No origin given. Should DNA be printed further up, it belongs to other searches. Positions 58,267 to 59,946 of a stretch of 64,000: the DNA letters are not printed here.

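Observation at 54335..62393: Divergent KAS III / ACP / ketoreductase / GT2 / GNAT locus facing two tandem cobalamin-type radical SAM paralogs and an AT3 acyltransferase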

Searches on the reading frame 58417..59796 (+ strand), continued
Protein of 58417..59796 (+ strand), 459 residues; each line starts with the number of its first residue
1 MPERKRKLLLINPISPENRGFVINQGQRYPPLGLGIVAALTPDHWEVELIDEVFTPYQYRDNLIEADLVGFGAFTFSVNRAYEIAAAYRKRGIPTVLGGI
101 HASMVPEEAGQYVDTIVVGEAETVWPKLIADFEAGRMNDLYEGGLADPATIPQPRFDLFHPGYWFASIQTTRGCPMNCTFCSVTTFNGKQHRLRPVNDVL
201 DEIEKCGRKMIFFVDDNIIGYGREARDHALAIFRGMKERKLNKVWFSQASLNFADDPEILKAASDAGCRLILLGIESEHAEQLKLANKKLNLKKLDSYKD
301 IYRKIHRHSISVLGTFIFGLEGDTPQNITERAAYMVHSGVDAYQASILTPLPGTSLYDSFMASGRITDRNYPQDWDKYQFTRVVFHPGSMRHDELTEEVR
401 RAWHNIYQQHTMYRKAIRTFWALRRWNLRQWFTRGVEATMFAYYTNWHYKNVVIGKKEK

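Call 28: search_protein_families(library=pfam, proteins=[L037:18324-19118:-, L037:19445-20833:-, L050:18032-20359:-, L050:20366-20848:-, L037:15109-16125:-, L045:15326-16672:+, L079:3792-5120:+, L072:2560-4095:-, L072:5166-6674:-, L072:4138-4650:-], max_evalue=0.001)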
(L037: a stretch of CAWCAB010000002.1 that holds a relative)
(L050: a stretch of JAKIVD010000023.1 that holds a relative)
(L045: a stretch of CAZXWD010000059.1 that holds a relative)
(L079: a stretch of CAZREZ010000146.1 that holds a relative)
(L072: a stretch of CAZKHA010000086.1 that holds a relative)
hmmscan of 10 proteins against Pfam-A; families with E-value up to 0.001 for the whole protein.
L037:18324-19118:- (264 aa): 8 families
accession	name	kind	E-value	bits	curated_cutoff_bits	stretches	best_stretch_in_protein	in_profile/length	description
PF00561.26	Abhydrolase_1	-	7e-24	85.3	25.8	1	21-247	1-243/245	alpha/beta hydrolase fold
PF12146.15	Hydrolase_4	-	4.8e-18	65.8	27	1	22-222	6-210/239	Serine aminopeptidase, S33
PF12697.13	Abhydrolase_6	-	1.3e-15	59.1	26.3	1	23-250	1-212/217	Alpha/beta hydrolase family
PF03096.20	Ndr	-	4e-11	42.6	23.3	1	66-261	79-277/283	Ndr family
PF00756.26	Esterase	-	8.4e-05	22.9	22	0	68-115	98-144/251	Putative esterase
PF00326.27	Peptidase_S9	-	0.00013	22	22.6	0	200-263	139-209/213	Prolyl oligopeptidase family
PF10230.15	LIDHydrolase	-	0.00045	20.5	27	1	43-117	29-116/262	Lipid-droplet associated hydrolase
PF00975.26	Thioesterase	-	0.00053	20.7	26.4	1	35-106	15-86/226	Thioesterase domain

L037:19445-20833:- (462 aa): 2 families
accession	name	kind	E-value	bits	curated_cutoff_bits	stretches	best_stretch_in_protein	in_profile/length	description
PF00557.29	Peptidase_M24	-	7.6e-44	150.4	23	1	174-439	2-208/208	Metallopeptidase family M24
PF05195.22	AMP_N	-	2.1e-24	86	24.6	1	7-123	1-120/121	Aminopeptidase P, N-terminal domain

L050:18032-20359:- (775 aa): 2 families
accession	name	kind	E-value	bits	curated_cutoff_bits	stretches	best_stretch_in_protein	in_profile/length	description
PF00912.28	Transgly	-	1.5e-56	191.1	27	1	88-257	11-177/178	Transglycosylase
PF00905.27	Transpeptidase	-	2e-24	86.8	22.1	1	453-690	6-267/299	Penicillin binding protein transpeptidase domain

L050:20366-20848:- (160 aa): 1 family
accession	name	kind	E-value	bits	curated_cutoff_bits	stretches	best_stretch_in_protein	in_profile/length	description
PF14109.11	GldH_lipo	-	5.7e-40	137.5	27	1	28-155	2-129/129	GldH lipoprotein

L037:15109-16125:- (338 aa): 5 families
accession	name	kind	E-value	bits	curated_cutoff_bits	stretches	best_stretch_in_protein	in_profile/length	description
PF08541.16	ACP_syn_III_C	-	7.7e-34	116.2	26.6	1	249-338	1-90/90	3-Oxoacyl-[acyl-carrier-protein (ACP)] synthase III C terminal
PF08545.16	ACP_syn_III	-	5.2e-23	81.2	24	1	108-188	1-80/80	3-Oxoacyl-[acyl-carrier-protein (ACP)] synthase III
PF08392.18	FAE1_CUT1_RppA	-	3.3e-08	33.7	27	1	44-175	75-210/290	FAE1/Type III polyketide synthase-like protein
PF00195.25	Chal_sti_synt_N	-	4.7e-08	33.2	27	1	24-170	75-223/225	Chalcone and stilbene synthases, N-terminal domain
PF00108.29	Thiolase_N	-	6.9e-08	32.6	26.4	1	46-156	17-127/260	Thiolase, N-terminal domain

L045:15326-16672:+ (448 aa): 4 families
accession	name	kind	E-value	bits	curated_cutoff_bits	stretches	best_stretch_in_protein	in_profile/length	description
PF13715.12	CarbopepD_reg_2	-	1.4e-20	73.5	32.2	1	48-133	1-88/88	CarboxypepD_reg-like domain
PF07715.20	Plug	-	7.8e-20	71.8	23.9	1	143-247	3-106/107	TonB-dependent Receptor Plug Domain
PF13620.12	CarboxypepD_reg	-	5.2e-13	49.6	32.3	1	48-121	2-81/82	Carboxypeptidase regulatory-like domain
PF09430.16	EMC7_beta-sandw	-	0.00097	19.8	26.6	0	72-121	22-72/122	ER membrane protein complex subunit 7, beta-sandwich domain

L079:3792-5120:+ (442 aa): 2 families
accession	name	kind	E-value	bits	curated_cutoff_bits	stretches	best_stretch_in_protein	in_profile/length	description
PF13635.12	DUF4143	-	9.2e-28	97.4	28.1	1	224-390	2-160/160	Domain of unknown function (DUF4143)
PF13173.12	AAA_14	-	7.5e-25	87.9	27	1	20-153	2-129/129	AAA domain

L072:2560-4095:- (511 aa): 2 families
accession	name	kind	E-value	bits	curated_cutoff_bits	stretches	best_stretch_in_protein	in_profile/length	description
PF01039.27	Carboxyl_trans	-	4.1e-199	662.7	22.3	1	28-509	1-493/493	Carboxyl transferase domain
PF03255.19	ACCA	-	2.4e-18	66.8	23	2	308-479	93-262/310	Acetyl co-enzyme A carboxylase carboxyltransferase-like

L072:5166-6674:- (502 aa): 8 families
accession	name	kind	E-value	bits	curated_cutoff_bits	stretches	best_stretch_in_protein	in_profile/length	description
PF02786.22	CPSase_L_D2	-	1.7e-78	263.4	19.8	1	115-322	1-209/211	Carbamoyl-phosphate synthase L chain, ATP binding domain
PF00289.28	Biotin_carb_N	-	1.1e-49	167.9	25.5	1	1-110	1-110/110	Biotin carboxylase, N-terminal domain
PF02785.25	Biotin_carb_C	-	5.4e-40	136.3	32.4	1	336-442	1-107/108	Biotin carboxylase C-terminal domain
PF07478.18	Dala_Dala_lig_C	-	3.6e-10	40.1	24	1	140-291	24-174/204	D-ala D-ala ligase C-terminus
PF02222.28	ATP-grasp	-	7.3e-10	39.2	27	1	137-281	15-152/179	ATP-grasp domain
PF08443.16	RimK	-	1.9e-05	24.8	21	1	131-313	17-185/188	RimK-like ATP-grasp domain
PF14397.11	ATPgrasp_ST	-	0.00025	20.8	31.4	0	109-208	15-125/278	Sugar-transfer associated ATP-grasp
PF02655.19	ATP-grasp_3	-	0.00037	21.1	23.2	1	115-294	3-158/160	ATP-grasp domain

L072:4138-4650:- (170 aa): 4 families
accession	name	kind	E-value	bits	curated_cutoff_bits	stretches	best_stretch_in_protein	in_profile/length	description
PF00364.28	Biotin_lipoyl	-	1.2e-18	67.1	22.1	1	100-166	2-73/73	Biotin-requiring enzyme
PF13533.13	Biotin_lipoyl_2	-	7.4e-07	29.3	29.8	0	139-157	4-22/32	Biotin-lipoyl like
PF13437.12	HlyD_3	-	6.7e-05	24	22.2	0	100-127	1-28/106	HlyD family secretion protein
PF16576.10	HlyD_D23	-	0.0001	22.1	30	0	134-168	107-141/214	Barrel-sandwich domain of CusB or HlyD membrane-fusion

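Call 33: search_protein_families(library=ncbifam, proteins=[L051:12836-14131:+, L051:14165-15382:-, L051:15379-15948:-, L051:15969-16706:-, L051:16726-17472:-, L051:6346-9801:+, L005:14420-16516:-, L063:12781-14835:+], max_evalue=0.00001)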
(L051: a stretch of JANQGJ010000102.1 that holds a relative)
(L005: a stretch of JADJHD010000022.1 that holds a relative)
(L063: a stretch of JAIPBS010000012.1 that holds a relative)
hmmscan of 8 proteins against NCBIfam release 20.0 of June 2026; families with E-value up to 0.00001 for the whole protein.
L051:12836-14131:+ (431 aa): 6 families
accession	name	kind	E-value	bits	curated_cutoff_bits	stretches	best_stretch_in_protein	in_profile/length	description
TIGR03844.1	cysteate_syn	equivalog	3.1e-144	480.6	324.9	1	10-411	1-396/398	cysteate synthase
NF006050.0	PRK08197.1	equivalog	2.2e-11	43.2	303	1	47-394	48-381/406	threonine synthase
NF004996.0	PRK06381.1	equivalog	1.1e-07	31.1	266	1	78-392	18-316/319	threonine synthase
TIGR00260.1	thrC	equivalog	3.2e-06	26.5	167.1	0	329-396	274-337/340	threonine synthase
NF006205.0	PRK08329.1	equivalog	3.2e-06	26.4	358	0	55-163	41-137/347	threonine synthase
NF004170.0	PRK05638.1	equivalog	5.6e-06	25.2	421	0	105-401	87-362/442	threonine synthase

L051:14165-15382:- (405 aa): 0 families

L051:15379-15948:- (189 aa): 11 families
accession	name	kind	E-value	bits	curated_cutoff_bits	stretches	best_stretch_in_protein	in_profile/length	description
NF001457.0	PRK00317.1-3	equivalog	1.4e-40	138.9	164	1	7-188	3-191/200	molybdenum cofactor guanylyltransferase MobA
NF011056.0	PRK14489.1-1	equivalog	8e-36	123.9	379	1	3-188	3-190/363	bifunctional molybdenum cofactor guanylyltransferase MobA/molybdopterin-guanine dinucleotide biosynthesis adaptor protein MobB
TIGR02665.1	molyb_mobA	equivalog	5.9e-34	117.7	151.85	1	7-188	2-186/186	molybdenum cofactor guanylyltransferase MobA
NF011059.0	PRK14490.1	equivalog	4.2e-30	105.1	354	1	4-187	179-362/374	bifunctional molybdenum cofactor guanylyltransferase MobA/molybdopterin-guanine dinucleotide biosynthesis adaptor protein MobB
NF011070.0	PRK14500.1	equivalog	2.5e-23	82.9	606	1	6-187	167-348/358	putative bifunctional molybdopterin-guanine dinucleotide biosynthesis protein MoaC/MobA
NF001837.0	PRK00560.1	equivalog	1.2e-22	80.5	182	1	5-187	8-184/196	molybdenum cofactor guanylyltransferase MobA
NF002741.0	PRK02726.1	equivalog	2.7e-22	79.4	179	1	4-188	6-192/200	molybdenum cofactor guanylyltransferase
NF011057.0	PRK14489.1-2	subfamily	3e-18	66.2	541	1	2-188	3-192/363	bifunctional molybdenum cofactor guanylyltransferase MobA/molybdopterin-guanine dinucleotide biosynthesis adaptor protein MobB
TIGR03310.1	matur_MocA_YgfJ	equivalog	1.3e-15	57.8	186.45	1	8-186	2-184/188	molybdenum cofactor cytidylyltransferase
NF001855.0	PRK00576.1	equivalog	1.5e-13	50.8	205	1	5-189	6-191/197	molybdenum cofactor guanylyltransferase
NF011058.0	PRK14489.1-3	exception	8.6e-09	34.4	820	1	6-187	9-198/382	molybdenum cofactor guanylyltransferase MobA, DUF3305 domain-containing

L051:15969-16706:- (245 aa): 6 families
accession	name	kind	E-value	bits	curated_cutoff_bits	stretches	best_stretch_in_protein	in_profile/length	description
NF001204.0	PRK00166.1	equivalog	1.6e-16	60.4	176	1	3-83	2-79/276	symmetrical bis(5'-nucleosyl)-tetraphosphatase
NF008516.0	PRK11439.1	equivalog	2e-09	37.8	326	1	5-78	20-88/218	protein-serine/threonine phosphatase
TIGR04075.1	bacter_Pnkp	equivalog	1.7e-08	33.2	750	1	6-151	184-327/851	polynucleotide kinase-phosphatase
TIGR00668.1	apaH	equivalog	3.3e-08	33.3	222.85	1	5-85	4-81/279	bis(5'-nucleosyl)-tetraphosphatase (symmetrical) ApaH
NF007425.0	PRK09968.1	equivalog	3.4e-07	30.2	332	1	5-82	18-90/218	protein-serine/threonine phosphatase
NF010148.0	PRK13625.1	equivalog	9.7e-07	28.6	340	1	5-78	4-84/245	bis(5'-nucleosyl)-tetraphosphatase PrpE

L051:16726-17472:- (248 aa): 18 families
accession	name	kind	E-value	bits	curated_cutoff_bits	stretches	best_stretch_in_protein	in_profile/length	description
NF010713.0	PRK14115.1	equivalog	9.1e-119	395.3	305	1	1-248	1-248/248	2,3-diphosphoglycerate-dependent phosphoglycerate mutase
TIGR01258.1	pgm_1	subfamily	6.4e-110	366.3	81.7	1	3-246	2-245/245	2,3-bisphosphoglycerate-dependent phosphoglycerate mutase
NF010718.0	PRK14120.1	equivalog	7.5e-90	300.6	366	1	2-246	5-248/249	phosphoglyceromutase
NF010714.0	PRK14116.1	equivalog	9.2e-85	283.8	401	1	1-224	1-224/229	2,3-diphosphoglycerate-dependent phosphoglycerate mutase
NF010716.0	PRK14118.1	equivalog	4.6e-84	281.3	409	1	3-228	2-227/227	2,3-diphosphoglycerate-dependent phosphoglycerate mutase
NF010715.0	PRK14117.1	equivalog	1.5e-82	276.5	421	1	1-229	1-229/230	phosphoglycerate mutase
NF010717.0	PRK14119.1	equivalog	7e-78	261.3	378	1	1-228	1-228/228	2,3-diphosphoglycerate-dependent phosphoglycerate mutase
NF002339.0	PRK01295.1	equivalog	4.3e-66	222.3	316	2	3-122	4-123/206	2,3-bisphosphoglycerate-dependent phosphoglycerate mutase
NF002217.0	PRK01112.1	equivalog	8.6e-61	205.2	320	3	1-75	1-73/228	2,3-bisphosphoglycerate-dependent phosphoglycerate mutase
TIGR03162.1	ribazole_cobC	equivalog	6.8e-22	77.8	162.9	2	4-116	1-105/176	alpha-ribazole phosphatase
NF045917.1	PhserinePhPspA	equivalog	1.8e-14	53.9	350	1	1-113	1-107/211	phosphoserine phosphatase PspA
NF011580.0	PRK15004.1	equivalog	3e-13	50.2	250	1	3-222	2-189/203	adenosylcobalamin/alpha-ribazole phosphatase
NF005567.0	PRK07238.1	equivalog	6.8e-12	45.4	326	1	3-121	179-292/378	bifunctional RNase H/acid phosphatase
NF038349.1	dPGM_arch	equivalog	6.2e-10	39.3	225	1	5-111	2-103/194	2,3-diphosphoglycerate-dependent phosphoglycerate mutase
NF009993.0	PRK13462.1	equivalog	1.4e-09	37.9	226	1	2-96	6-94/203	acid phosphatase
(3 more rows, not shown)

L051:6346-9801:+ (1151 aa): 1 family
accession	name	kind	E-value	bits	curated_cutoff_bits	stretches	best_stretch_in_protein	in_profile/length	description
TIGR04183.1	Por_Secre_tail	domain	3.2e-08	33.4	23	1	1073-1149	1-71/72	T9SS type A sorting domain-containing protein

L005:14420-16516:- (698 aa): 8 families
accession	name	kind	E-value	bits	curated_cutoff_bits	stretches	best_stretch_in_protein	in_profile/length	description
NF040959.1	MamA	equivalog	1.6e-14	53.8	200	1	497-609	92-203/204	magnetosome protein MamA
TIGR02917.1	PEP_TPR_lipo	equivalog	2.4e-14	52.2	312.2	1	504-672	459-628/899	XrtA/PEP-CTERM system TPR-repeat protein PrsT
TIGR02521.1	type_IV_pilW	equivalog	3.6e-09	36.5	154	1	522-670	42-192/234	type IV pilus biogenesis/stability protein PilW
NF033762.1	social_mot_Tgl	equivalog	4.5e-09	36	225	1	484-633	39-190/252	social motility TPR repeat lipoprotein Tgl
TIGR02552.1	LcrH_SycD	equivalog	2.1e-08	34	104.8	1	521-600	28-107/136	SycD/LcrH family type III secretion system chaperone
NF002725.1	PRK02603.1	equivalog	2.1e-07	31.1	143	0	519-592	43-119/173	photosystem I assembly protein Ycf3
NF047507.1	TPR_BatC_Lepto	exception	1.1e-06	28.2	175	1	521-619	34-136/214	TPR repeat-containing protein BatC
NF008757.0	PRK11788.1-5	equivalog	6.2e-06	25.6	363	1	521-674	190-342/388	lipopolysaccharide assembly protein LapB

L063:12781-14835:+ (684 aa): 97 families (the best 25 are shown)
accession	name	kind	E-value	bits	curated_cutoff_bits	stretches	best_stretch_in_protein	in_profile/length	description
NF004282.0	PRK05691.1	subfamily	1.2e-161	539.3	4090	1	25-676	8-650/4334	non-ribosomal peptide synthase/polyketide synthase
NF004509.1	PRK05850.1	subfamily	7.2e-122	407.6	775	1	27-583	4-574/578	fatty-acid--AMP ligase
NF009124.0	PRK12476.1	subfamily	1.8e-115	386.4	922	1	27-584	35-611/612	fatty acyl-AMP ligase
NF038339.3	FAAL_FadD32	equivalog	7.5e-115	384.4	975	2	26-510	18-522/625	long-chain-fatty-acid--AMP ligase FadD32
NF040633.1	FadD32_Coryne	exception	4.2e-107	358.9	875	1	47-578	52-613/614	FadD32-like long-chain-fatty-acid--AMP ligase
NF006624.1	PRK09192.1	subfamily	1.9e-105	353.4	600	1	52-581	39-564/567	fatty acyl-AMP ligase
NF038337.1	FAAL_FadD21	exception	1.1e-97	327.9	1100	1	41-580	19-572/579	fatty-acid--AMP ligase FAAL21/FadD21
NF005850.0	PRK07768.1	subfamily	2.5e-88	296.6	572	1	155-575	125-541/545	long-chain-fatty-acid--CoA ligase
NF038338.1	FAAL_FadD28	exception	5.1e-85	286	1100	1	49-582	30-575/580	fatty-acid--AMP ligase FAAL28/FadD28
NF004510.0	PRK05851.1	equivalog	2.3e-59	201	621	1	43-576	17-519/525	long-chain-fatty acid--ACP ligase MbtM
NF004837.0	PRK06187.1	subfamily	1.8e-49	168.4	476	1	23-582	5-527/531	long-chain-fatty-acid--CoA ligase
TIGR01733.1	AA-adenyl-dom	subfamily_domain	1.8e-47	162.1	317.4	1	59-495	1-403/409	amino acid adenylation domain-containing protein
NF005702.0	PRK07514.1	subfamily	1.1e-41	142.8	558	1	30-577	7-500/506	malonyl-CoA synthase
NF006523.0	PRK08974.1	equivalog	1.6e-41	142.1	884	2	169-573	193-549/561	long-chain-fatty-acid--CoA ligase FadD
NF004229.0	PRK05677.1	subfamily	1e-37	129.9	879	1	172-572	197-550/563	long-chain-fatty-acid--CoA ligase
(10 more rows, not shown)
